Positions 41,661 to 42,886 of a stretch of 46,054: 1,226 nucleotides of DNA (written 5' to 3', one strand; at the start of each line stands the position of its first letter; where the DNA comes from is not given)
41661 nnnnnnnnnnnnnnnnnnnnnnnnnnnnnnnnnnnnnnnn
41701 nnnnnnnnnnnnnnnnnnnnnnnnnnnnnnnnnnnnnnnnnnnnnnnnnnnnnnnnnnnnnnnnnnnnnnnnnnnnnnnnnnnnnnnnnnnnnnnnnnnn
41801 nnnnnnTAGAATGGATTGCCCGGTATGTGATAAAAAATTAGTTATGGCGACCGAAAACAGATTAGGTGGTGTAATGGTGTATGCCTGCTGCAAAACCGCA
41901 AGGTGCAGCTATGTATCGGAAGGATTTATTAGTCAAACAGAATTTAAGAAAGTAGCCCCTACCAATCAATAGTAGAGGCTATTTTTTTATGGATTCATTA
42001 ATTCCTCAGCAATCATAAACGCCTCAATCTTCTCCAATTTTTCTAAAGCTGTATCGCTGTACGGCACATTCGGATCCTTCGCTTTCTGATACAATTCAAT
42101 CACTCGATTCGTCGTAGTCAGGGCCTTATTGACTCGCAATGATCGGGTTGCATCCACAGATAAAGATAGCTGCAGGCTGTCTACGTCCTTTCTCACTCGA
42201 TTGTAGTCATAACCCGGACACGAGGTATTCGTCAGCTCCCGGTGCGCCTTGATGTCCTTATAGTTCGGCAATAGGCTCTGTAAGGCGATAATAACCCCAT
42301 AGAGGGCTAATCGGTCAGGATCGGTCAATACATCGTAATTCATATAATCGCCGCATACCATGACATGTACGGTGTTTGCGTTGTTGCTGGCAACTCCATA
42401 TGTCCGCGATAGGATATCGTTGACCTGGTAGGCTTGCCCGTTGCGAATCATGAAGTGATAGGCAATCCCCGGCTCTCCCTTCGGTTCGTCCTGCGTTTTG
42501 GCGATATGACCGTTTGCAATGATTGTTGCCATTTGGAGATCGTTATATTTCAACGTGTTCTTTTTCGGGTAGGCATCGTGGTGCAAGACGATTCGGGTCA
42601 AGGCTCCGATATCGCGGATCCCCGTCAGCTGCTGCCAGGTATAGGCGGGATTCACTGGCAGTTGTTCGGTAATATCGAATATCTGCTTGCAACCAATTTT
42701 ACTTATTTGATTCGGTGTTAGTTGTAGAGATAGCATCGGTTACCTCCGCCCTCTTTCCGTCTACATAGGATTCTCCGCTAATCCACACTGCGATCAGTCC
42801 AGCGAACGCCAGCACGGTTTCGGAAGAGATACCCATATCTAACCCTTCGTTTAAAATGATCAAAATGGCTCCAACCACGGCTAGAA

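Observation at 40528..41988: LexA DNA-binding-domain-only protein, with an SOS (Cheo) box inside back-to-back promoters guarding a 5-gene operon of unknowns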

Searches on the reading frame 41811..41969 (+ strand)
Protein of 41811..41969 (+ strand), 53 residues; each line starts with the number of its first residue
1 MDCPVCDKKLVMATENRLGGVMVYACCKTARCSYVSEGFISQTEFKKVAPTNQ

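Call 3: search_protein_families(library=pfam, max_evalue=1, proteins=[window:41811-41969:+])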
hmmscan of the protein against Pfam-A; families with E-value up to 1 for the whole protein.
seq(53 aa): 2 families
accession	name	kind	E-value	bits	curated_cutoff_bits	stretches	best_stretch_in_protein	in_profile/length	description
PF14354.12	Lar_restr_allev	-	0.0083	16.8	28.6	1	2-43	5-41/58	Restriction alleviation protein Lar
PF13453.11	Zn_ribbon_TFIIB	-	0.17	11.7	22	1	2-28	1-24/41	Transcription factor zinc-finger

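Call 12: search_protein_families(library=phrogs, max_evalue=0.01, proteins=[window:41811-41969:+])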
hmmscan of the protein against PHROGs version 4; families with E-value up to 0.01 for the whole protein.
seq(53 aa): 0 families

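Call 81: search_protein_families(library=padloc, max_evalue=0.1, proteins=[window:41811-41969:+])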
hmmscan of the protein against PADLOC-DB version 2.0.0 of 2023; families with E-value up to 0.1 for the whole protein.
seq(53 aa): 0 families

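Call 82: search_protein_families(library=ncbifam, max_evalue=0.1, proteins=[window:41811-41969:+])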
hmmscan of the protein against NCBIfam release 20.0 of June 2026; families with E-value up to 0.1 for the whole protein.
seq(53 aa): 0 families

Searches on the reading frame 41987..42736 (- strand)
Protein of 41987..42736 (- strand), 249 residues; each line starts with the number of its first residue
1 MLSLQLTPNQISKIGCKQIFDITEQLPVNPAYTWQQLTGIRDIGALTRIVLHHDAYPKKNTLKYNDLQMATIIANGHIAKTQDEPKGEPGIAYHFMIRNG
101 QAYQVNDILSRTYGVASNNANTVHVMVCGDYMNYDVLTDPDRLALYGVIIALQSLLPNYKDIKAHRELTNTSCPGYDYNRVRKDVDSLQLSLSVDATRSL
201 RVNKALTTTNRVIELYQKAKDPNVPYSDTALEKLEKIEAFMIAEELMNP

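Call 85: search_protein_families(library=pfam, max_evalue=0.00001, proteins=[window:41987-42736:-])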
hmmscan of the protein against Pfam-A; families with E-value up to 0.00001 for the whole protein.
window:41987-42736:- (249 aa): 1 family
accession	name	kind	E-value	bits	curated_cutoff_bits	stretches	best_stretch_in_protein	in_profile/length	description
PF01510.30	Amidase_2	-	4.2e-07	30.8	26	1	47-175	6-130/131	N-acetylmuramoyl-L-alanine amidase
